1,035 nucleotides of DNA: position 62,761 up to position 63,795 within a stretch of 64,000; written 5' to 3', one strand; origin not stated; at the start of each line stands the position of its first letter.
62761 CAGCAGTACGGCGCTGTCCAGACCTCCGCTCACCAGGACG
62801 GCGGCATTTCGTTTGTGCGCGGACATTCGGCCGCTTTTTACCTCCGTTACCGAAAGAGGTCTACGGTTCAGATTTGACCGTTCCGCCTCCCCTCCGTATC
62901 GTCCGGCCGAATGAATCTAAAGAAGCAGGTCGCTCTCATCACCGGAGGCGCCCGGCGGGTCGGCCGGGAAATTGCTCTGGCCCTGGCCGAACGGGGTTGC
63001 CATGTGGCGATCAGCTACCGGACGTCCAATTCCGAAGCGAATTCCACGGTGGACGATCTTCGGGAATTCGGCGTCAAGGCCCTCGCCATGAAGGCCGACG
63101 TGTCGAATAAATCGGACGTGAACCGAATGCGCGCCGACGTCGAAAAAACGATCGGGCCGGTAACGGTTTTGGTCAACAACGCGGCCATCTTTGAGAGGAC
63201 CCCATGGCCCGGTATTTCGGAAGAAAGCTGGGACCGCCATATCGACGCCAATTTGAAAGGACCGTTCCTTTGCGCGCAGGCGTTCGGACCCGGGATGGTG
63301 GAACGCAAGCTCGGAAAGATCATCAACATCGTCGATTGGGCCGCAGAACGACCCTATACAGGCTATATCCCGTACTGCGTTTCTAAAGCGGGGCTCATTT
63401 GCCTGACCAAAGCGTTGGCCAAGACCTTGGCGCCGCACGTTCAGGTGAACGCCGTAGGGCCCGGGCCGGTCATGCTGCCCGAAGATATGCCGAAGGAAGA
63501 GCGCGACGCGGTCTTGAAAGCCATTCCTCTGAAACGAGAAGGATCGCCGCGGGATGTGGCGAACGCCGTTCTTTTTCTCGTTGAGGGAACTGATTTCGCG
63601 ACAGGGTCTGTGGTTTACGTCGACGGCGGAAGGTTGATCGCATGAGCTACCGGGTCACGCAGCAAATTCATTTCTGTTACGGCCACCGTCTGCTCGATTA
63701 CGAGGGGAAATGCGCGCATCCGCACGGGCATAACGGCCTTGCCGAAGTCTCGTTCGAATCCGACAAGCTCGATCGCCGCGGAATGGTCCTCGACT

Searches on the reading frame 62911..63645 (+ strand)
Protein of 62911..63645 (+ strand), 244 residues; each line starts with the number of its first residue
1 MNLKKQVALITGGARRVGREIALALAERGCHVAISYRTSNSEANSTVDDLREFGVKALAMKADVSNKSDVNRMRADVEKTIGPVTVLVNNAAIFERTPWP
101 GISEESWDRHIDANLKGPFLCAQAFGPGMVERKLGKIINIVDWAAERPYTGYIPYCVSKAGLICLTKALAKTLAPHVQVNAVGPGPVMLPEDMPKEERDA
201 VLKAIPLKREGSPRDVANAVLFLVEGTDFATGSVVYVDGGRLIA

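Call 24: find_encoding_contigs(protein=window:62911-63645:+, flank=10000, max_places=3)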
Protein window:62911-63645:+ (244 aa): 6 contigs read that carry it; 3 places shown.
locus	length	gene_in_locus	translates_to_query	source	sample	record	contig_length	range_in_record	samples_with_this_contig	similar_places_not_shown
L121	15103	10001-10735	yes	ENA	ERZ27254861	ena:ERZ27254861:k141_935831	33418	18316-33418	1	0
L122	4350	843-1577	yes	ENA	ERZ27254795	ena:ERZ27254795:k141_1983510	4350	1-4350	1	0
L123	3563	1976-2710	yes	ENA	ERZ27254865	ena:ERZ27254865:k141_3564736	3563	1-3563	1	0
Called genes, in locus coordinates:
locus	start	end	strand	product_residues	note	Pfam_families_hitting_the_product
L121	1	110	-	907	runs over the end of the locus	PF01244:Peptidase_M19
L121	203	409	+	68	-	PF13602:ADH_zinc_N_2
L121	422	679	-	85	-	PF05016:ParE_toxin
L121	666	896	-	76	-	PF22180:RH3_dom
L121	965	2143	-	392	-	PF00108:Thiolase_N, PF00109:ketoacyl-synt, PF02803:Thiolase_C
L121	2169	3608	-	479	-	PF00171:Aldedh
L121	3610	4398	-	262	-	PF00378:ECH_1, PF16113:ECH_2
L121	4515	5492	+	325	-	PF01916:DS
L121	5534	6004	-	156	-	PF12844:HTH_19 (weak), PF13560:HTH_31, PF01381:HTH_3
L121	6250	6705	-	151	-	-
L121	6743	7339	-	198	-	PF00730:HhH-GPD, PF00633:HHH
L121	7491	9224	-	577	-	PF14716:HHH_8, PF14520:HHH_5, PF14791:DNA_pol_B_thumb, PF02811:PHP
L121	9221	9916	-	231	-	PF06508:QueC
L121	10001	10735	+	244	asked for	PF00106:adh_short, PF08659:KR, PF13561:adh_short_C2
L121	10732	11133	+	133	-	PF01242:PTPS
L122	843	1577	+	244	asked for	PF00106:adh_short, PF08659:KR, PF13561:adh_short_C2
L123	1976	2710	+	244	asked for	PF00106:adh_short, PF08659:KR, PF13561:adh_short_C2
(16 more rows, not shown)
